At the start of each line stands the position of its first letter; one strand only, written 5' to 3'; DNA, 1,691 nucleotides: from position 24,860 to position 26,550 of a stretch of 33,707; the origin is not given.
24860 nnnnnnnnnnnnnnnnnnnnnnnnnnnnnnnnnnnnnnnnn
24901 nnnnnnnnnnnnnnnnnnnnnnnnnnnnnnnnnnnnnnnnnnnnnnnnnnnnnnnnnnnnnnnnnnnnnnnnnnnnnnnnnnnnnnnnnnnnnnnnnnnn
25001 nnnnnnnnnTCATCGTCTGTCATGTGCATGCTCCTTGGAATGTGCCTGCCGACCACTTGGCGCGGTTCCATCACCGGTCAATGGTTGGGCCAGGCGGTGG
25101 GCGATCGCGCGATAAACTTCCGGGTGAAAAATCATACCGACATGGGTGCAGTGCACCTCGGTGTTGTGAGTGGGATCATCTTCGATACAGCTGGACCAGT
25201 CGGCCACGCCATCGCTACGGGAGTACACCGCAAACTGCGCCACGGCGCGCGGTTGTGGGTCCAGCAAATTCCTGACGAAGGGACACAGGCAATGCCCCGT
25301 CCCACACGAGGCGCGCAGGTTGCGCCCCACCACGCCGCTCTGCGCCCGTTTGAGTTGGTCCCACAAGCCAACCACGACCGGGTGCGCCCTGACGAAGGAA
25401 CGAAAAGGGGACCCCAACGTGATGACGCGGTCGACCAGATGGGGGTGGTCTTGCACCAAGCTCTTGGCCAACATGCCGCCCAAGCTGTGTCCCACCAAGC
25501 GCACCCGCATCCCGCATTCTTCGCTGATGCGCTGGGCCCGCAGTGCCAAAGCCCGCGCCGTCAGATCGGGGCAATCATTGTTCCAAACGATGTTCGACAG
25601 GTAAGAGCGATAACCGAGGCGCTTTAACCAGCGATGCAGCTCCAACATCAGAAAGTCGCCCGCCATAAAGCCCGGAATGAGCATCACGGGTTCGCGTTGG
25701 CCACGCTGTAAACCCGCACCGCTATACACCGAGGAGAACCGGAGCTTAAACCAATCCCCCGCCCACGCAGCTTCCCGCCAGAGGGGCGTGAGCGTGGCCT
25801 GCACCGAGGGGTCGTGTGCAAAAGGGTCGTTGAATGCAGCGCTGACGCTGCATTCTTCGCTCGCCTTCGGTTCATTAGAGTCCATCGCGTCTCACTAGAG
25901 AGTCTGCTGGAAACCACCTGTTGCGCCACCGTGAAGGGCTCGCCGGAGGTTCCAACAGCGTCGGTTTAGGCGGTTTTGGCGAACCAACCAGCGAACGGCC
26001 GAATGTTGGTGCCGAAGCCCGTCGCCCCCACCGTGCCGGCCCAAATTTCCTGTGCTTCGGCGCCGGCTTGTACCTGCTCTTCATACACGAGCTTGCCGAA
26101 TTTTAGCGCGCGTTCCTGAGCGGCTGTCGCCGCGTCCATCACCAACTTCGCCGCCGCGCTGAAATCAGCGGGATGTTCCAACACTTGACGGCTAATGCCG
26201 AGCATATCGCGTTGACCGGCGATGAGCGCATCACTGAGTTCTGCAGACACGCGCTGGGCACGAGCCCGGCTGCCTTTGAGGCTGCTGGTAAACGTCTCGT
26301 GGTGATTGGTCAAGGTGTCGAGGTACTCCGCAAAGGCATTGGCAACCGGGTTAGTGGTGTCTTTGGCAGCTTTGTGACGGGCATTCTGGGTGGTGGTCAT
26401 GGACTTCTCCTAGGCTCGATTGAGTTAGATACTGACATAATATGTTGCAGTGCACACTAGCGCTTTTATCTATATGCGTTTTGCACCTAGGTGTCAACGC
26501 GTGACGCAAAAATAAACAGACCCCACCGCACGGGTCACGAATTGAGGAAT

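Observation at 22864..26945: Bacillus-style (class IV-like) PHA synthase module in a high-GC genome: PadR regulator, phasin-like gene, hydrolase, short PhaR/E-like subunit, PhaC, GNAT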

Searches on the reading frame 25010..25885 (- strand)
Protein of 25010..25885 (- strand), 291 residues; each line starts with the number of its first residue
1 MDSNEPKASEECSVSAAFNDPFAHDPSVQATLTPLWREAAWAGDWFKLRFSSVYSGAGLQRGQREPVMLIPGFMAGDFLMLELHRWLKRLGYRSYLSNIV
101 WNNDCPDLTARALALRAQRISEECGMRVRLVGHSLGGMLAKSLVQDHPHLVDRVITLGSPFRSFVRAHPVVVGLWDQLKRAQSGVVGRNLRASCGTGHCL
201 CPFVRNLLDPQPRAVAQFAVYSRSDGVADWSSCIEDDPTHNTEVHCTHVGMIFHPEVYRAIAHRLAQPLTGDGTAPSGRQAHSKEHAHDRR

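Call 3: search_protein_families(library=pfam, proteins=[window:25010-25885:-], max_evalue=0.01)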
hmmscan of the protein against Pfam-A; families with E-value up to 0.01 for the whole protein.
window:25010-25885:- (291 aa): 6 families
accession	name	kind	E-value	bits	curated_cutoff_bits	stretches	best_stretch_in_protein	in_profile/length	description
PF00561.26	Abhydrolase_1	-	3.2e-06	27.4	25.8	1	130-171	73-116/245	alpha/beta hydrolase fold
PF07819.20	PGAP1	-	3.6e-06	27.3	24.3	1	126-179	91-148/233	PGAP1-like alpha/beta domain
PF02089.21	Palm_thioest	-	0.00039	20.6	26.8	1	125-166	72-115/254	Palmitoyl protein thioesterase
PF12146.15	Hydrolase_4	-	0.001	18.9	27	1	122-163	72-113/239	Serine aminopeptidase, S33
PF06259.18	Abhydrolase_8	-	0.0038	17.3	20.5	1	111-160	97-143/178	Alpha/beta hydrolase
PF01674.24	Lipase_2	-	0.0091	16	20.3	0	126-173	74-121/219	Lipase (class 2)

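Call 4: search_protein_families(library=ncbifam, proteins=[window:25010-25885:-], max_evalue=0.01)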
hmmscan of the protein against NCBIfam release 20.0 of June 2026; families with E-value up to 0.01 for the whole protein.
window:25010-25885:- (291 aa): 5 families
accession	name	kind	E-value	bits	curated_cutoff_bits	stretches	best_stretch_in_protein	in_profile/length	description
TIGR01738.1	bioH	equivalog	0.0011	18.6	206.95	1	105-160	44-99/245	pimeloyl-ACP methyl ester esterase BioH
NF011457.0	PRK14875.1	equivalog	0.0015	17.6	307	1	126-155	198-227/372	acetoin dehydrogenase dihydrolipoyllysine-residue acetyltransferase subunit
NF051488.1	bifunc_PcaDC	exception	0.0021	17.2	390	1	108-158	59-110/375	bifunctional 3-oxoadipate enol-lactonase/4-carboxymuconolactone decarboxylase PcaDC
NF001209.0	PRK00175.1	equivalog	0.0023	16.8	331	1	100-162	120-184/381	homoserine O-acetyltransferase MetX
TIGR01392.2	MetX_acetyl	equivalog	0.0098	15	500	0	100-162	100-164/351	homoserine O-acetyltransferase MetX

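Call 32: search_solved_structures(query=window:25010-25885:-, max_evalue=1)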
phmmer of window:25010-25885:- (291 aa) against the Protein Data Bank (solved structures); distinct sequences matched with E-value up to 1: 22.
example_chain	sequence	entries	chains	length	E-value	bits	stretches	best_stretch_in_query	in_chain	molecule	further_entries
1qge_D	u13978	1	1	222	0.00024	23.5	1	64-165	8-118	PROTEIN (TRIACYLGLYCEROL HYDROLASE)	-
8xy5_A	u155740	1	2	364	0.00028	23.3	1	83-164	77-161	Alpha/beta hydrolase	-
1cvl_A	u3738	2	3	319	0.00052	22.4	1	64-164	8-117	TRIACYLGLYCEROL HYDROLASE | Lipase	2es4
1tah_B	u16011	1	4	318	0.00056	22.3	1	64-164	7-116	LIPASE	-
1ys1_X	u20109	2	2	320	0.0016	20.8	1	64-164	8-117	Lipase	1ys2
1hqd_A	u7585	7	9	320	0.0016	20.8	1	64-164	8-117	LIPASE | TRIACYL-GLYCEROL-HYDROLASE | TRIACYL-GLYCEROL HYDROLASE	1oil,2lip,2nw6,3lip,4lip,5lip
7cof_A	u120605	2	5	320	0.0023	20.3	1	87-165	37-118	Alpha/beta hydrolase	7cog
6nkc_A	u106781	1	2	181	0.0042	19.5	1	64-164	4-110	Lipase, Lip_vut1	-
8qzu_A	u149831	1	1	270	0.0059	19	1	110-188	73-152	Carboxylesterase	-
6wpx_A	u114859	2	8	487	0.0068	18.8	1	91-163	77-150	BlEst2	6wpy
8hgv_A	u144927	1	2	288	0.011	18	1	106-169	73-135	Monoethylhexylphthalate hydrolase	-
8hgw_A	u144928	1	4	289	0.011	18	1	106-169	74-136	Monoalkyl phthalate hydrolase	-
3qmm_A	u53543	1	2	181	0.013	17.8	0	215-263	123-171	Lipase estA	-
8hgu_A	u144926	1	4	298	0.028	16.8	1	127-165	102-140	Alpha/beta hydrolase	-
6cl4_A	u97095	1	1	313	0.15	14.4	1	84-158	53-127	Lipase C12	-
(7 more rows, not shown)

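Call 53: find_homologous_proteins(query=window:25010-25885:-, max_evalue=0.00001)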
Query window:25010-25885:- (291 aa): 2786 proteins with E <= 0.00001 among 4092 candidates; the best 120 are listed.
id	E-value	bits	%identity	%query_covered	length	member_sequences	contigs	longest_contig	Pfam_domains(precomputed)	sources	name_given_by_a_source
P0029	3.3e-199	678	99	100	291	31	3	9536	PF00561.27,PF07819.20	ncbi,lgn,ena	-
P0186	5.8e-150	516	77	99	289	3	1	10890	PF02089.22,PF00561.27,PF07819.20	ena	-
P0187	4.4e-143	494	72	99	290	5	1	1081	PF00561.27,PF07819.20,PF12146.16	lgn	-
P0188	9.9e-140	483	71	100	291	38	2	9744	PF00561.27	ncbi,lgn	-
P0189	5.2e-136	471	72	93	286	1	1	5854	PF00561.27,PF07819.20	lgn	-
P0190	1.4e-135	469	71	94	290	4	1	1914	PF01674.25,PF00561.27,PF07819.20,PF12146.16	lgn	-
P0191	3.8e-135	468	73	92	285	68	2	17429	PF07819.20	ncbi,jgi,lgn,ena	-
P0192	6.1e-134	464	72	93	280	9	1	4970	PF07819.20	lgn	-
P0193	9.3e-130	450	69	94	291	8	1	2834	PF00561.27,PF07819.20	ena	-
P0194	4.8e-129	448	71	90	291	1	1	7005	PF00561.27,PF07819.20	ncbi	-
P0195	5.4e-129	448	67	98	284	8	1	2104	PF00561.27,PF07819.20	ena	-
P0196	6.4e-129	447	71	89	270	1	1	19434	PF01674.25,PF00561.27,PF07819.20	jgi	jgi:triacylglycerol lipase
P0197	1.4e-128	446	72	91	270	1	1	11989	PF00561.27,PF07819.20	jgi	-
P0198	2.1e-128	446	70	91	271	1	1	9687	PF01674.25,PF00561.27,PF07819.20,PF12146.16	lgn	-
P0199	2.2e-128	446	70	89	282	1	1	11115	PF00561.27,PF07819.20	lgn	-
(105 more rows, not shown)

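Call 69: predict_structure(alignment_id=A3)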
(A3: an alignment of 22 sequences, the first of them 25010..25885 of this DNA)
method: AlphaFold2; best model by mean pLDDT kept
length: 291 residues; sequences in the alignment: 22
mean_pLDDT: 72.7   pTM: 0.71
mean pLDDT of the five models: 72.7, 71.9, 71.8, 69.8, 69.3
residues with pLDDT >= 90: 106; 70-90: 67; 50-70: 41; < 50: 77
segments of 3 or more residues with pLDDT < 50: 1-18, 27-32, 162-197, 277-291
pLDDT, mean of each block of 10 residues (from residue 1): 34 44 51 59 85 93 96 73 95 90 73 95 97 89 94 87 44 42 41 51 77 91 71 83 86 93 91 49 38 47
secondary structure, 60 per line:
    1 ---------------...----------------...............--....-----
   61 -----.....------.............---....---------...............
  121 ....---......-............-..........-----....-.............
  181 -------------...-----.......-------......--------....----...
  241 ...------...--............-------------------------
elements in order: H35-49 H52-55 E66-70 H77-89 E93-96 H106-124 E128-133 H135-146 E151-157 H163-166 H168-180 H202-208 E216-221 H230-233 E241-243 H255-266

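Call 72: fold_search(model_id=the predicted structure, library=pdb)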
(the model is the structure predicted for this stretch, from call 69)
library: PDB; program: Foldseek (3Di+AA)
matches with E <= 10: 1885; with E <= 0.001: 692
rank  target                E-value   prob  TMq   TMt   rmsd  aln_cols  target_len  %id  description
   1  2es4_B                3.0e-07  1.00  0.44  0.41   9.5       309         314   17  Crystal structure of the Burkholderia glumae lipase-specific foldase in complex with its cognate lipase (released 2006-03-07)
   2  1tah_A                7.3e-07  1.00  0.49  0.45   6.4       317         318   15  THE CRYSTAL STRUCTURE OF TRIACYLGLYCEROL LIPASE FROM PSEUDOMONAS GLUMAE REVEALS A PARTIALLY REDUNDANT CATALYTIC ASPART (released 1994-05-31)
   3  1cvl                  7.8e-07  1.00  0.46  0.42   9.3       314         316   16  CRYSTAL STRUCTURE OF BACTERIAL LIPASE FROM CHROMOBACTERIUM VISCOSUM ATCC 6918 (released 1997-04-01)
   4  3qzu_A                9.3e-07  1.00  0.47  0.74   4.5       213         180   17  Crystal structure of Bacillus subtilis Lipase A 7-fold mutant; the outcome of directed evolution towards thermostabili (released 2012-02-08)
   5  5h6g_A                1.3e-06  1.00  0.45  0.51   7.7       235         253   17  Crystal structure of a thermostable lipase from Marine Streptomyces (released 2017-09-20)
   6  8hgv_B                1.4e-06  1.00  0.39  0.40  10.1       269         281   16  Crystal structure of monoalkyl phthalate hydrolase MehpH (released 2023-03-15)
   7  1tqh                  1.8e-06  1.00  0.50  0.59   7.0       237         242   17  Covalent Reaction intermediate Revealed in Crystal Structure of the Geobacillus stearothermophilus Carboxylesterase Est3 (released 2004-09-28)
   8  8xy5_A                1.8e-06  1.00  0.33  0.30  12.9       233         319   18  Open conformation of Burkholderia stagnalis lipase (released 2025-01-22)
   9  8ilt_E                1.9e-06  1.00  0.50  0.57   7.1       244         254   16  Crystal structure of Est30 (released 2024-03-06)
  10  7cof                  1.9e-06  1.00  0.47  0.43   6.8       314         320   18  Cholesterol esterase from Burkholderia stabilis (orthorhombic crystal form) (released 2020-12-16)
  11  1ex9                  2.0e-06  1.00  0.45  0.45   8.0       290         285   18  CRYSTAL STRUCTURE OF THE PSEUDOMONAS AERUGINOSA LIPASE COMPLEXED WITH RC-(RP,SP)-1,2-DIOCTYLCARBAMOYL-GLYCERO-3-O-OCTYLP (released 2000-10-18)
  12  2lip                  2.1e-06  1.00  0.50  0.46   6.0       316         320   16  PSEUDOMONAS LIPASE OPEN CONFORMATION (released 1997-03-12)
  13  5jd6                  2.3e-06  1.00  0.43  0.55   7.7       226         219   20  Crystal structure of MGS-MChE2, an alpha/beta hydrolase enzyme from the metagenome of sediments from the lagoon of Mar C (released 2016-05-04)
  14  5h6b                  2.7e-06  1.00  0.48  0.54   6.5       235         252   16  Crystal structure of a thermostable lipase from Marine Streptomyces (released 2017-09-20)
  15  5h6g_B                2.9e-06  1.00  0.49  0.55   6.7       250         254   16  Crystal structure of a thermostable lipase from Marine Streptomyces (released 2017-09-20)
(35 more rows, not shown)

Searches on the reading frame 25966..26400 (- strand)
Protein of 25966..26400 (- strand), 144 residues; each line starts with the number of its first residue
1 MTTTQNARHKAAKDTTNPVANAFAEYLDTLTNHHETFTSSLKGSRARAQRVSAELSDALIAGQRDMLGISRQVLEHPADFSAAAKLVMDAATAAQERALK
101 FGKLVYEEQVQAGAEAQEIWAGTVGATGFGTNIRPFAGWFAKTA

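Call 3: search_protein_families(library=pfam, proteins=[window:25966-26400:-], max_evalue=0.01)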
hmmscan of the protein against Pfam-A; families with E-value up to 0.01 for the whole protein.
window:25966-26400:- (144 aa): 0 families

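Call 4: search_protein_families(library=ncbifam, proteins=[window:25966-26400:-], max_evalue=0.01)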
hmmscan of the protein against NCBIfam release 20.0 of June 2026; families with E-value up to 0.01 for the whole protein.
window:25966-26400:- (144 aa): 1 family
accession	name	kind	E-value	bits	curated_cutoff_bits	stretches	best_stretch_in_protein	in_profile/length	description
NF002690.0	PRK02478.1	equivalog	0.0099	15.4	269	0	44-88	56-100/199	Maf-like protein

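Call 49: find_homologous_proteins(query=window:25966-26400:-, max_evalue=0.001)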
Query window:25966-26400:- (144 aa): 8 proteins with E <= 0.001 among 56 candidates.
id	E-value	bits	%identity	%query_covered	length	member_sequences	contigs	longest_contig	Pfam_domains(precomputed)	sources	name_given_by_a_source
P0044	1.3e-84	299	98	100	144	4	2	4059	-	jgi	-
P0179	3.0e-78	278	92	100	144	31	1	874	-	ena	-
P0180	4.1e-49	184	63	100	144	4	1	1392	-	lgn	-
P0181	1.5e-36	143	53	100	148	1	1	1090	-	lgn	-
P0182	5.3e-33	132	52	99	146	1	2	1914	-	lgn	-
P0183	9.9e-32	128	49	99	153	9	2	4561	-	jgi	jgi:hypothetical protein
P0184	1.9e-31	127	52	97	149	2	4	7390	-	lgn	-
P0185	2.0e-26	111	67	65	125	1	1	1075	-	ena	-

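Call 68: predict_structure(alignment_id=A2)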
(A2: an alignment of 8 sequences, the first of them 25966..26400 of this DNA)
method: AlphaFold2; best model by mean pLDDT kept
length: 144 residues; sequences in the alignment: 8
mean_pLDDT: 56.4   pTM: 0.27
mean pLDDT of the five models: 56.4, 53.8, 48.8, 48.5, 47.8
residues with pLDDT >= 90: 0; 70-90: 3; 50-70: 101; < 50: 40
segments of 3 or more residues with pLDDT < 50: 1-15, 124-144
pLDDT, mean of each block of 10 residues (from residue 1): 40 47 59 63 64 66 65 60 62 62 60 57 49 44 37
secondary structure, 60 per line:
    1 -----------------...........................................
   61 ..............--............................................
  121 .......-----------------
elements in order: H18-74 H77-127

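Call 76: search_protein_representatives(alignment_id=A4)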
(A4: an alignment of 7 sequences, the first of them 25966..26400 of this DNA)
Query: 7 sequences, 145 profile positions. Proteins with E-value up to 0.001 (for the whole library): 111; up to 1e-10: 41; up to 1e-30: 4. The best 111 are listed.
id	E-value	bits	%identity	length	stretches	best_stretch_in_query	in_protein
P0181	9.1e-65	233.0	-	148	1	1-144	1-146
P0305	2.6e-41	157.0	-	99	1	1-102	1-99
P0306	9.2e-36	138.9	-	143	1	3-141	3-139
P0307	7.4e-33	129.5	-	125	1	1-94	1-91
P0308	1.6e-30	122.0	-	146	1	3-142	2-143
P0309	2.2e-30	121.5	-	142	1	3-142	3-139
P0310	1.8e-28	115.3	-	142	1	1-129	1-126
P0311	8.9e-28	113.0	-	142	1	7-144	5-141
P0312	8.7e-23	96.9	-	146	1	7-117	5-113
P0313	3.4e-22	94.9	-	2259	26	20-56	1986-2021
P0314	5.7e-22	94.2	-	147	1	1-143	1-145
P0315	7.3e-22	93.9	-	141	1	21-140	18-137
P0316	7.4e-22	93.8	-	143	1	13-121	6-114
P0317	2.1e-21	92.4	-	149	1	4-144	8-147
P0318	4.6e-21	91.3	-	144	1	12-144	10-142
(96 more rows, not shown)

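Call 78: search_protein_families(library=pfam, alignment_id=A5, max_evalue=0.01)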
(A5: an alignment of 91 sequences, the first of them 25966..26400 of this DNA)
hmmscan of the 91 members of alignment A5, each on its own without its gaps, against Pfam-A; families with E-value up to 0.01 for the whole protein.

A. member 1, window:25966-26400:- (144 aa): 0 families

B. families by the number of members that match (of 91 scanned): 24 families
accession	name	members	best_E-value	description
PF09361.15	Phasin_2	7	4.1e-06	Phasin protein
PF01337.24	Barstar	2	0.00077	Barstar (barnase inhibitor)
PF14561.12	TPR_20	2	0.0017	Tetratricopeptide repeat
PF03036.21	Perilipin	1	0.0022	Perilipin family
PF06911.18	Senescence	1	0.0024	Senescence domain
PF20381.4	Rv1476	1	0.003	Membrane protein Rv1476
PF09137.17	Glucodextran_N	1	0.003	Glucodextranase, domain N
PF23362.1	DHX37_C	1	0.0033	DEAH helicase DHX37 C-terminal domain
PF09712.15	PHA_synth_III_E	1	0.0036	Poly(R)-hydroxyalkanoic acid synthase subunit (PHA_synth_III_E)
PF12699.13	phiKZ_IP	1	0.0036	phiKZ-like phage internal head proteins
PF20072.4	DUF6468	1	0.0044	Domain of unknown function (DUF6468)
PF09177.16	STX6_10_61_N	1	0.0048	Syntaxin 6/10/61, N-terminal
PF17201.10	Cache_3-Cache_2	1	0.0058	Cache 3/Cache 2 fusion domain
PF01442.23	Apolipoprotein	1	0.0061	Apolipoprotein A1/A4/E domain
PF25245.1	TPR_At1g68980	1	0.0063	At1g68980, TPR repeats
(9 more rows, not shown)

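Call 79: search_solved_structures(query=A5, max_evalue=1)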
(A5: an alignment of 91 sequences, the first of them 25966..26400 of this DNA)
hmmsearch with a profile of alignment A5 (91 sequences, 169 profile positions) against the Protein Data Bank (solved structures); distinct sequences matched with E-value up to 1: 5.
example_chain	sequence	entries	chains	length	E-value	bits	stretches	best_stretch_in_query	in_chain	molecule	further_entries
4tql_A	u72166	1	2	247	0.00028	24.2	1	88-157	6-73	Three helix bundle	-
9s1t_A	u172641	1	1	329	0.039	17.2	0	84-124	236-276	De novo designed helical barrel - 6H5L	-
4uos_A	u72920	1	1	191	0.6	13.4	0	15-154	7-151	DESIGNED HELICAL BUNDLE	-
11cu_A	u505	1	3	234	0.67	13.2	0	93-157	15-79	ZnO48_baseKO_ES_Complex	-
4ug1_A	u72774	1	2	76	0.84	12.9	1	4-40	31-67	CELL CYCLE PROTEIN GPSB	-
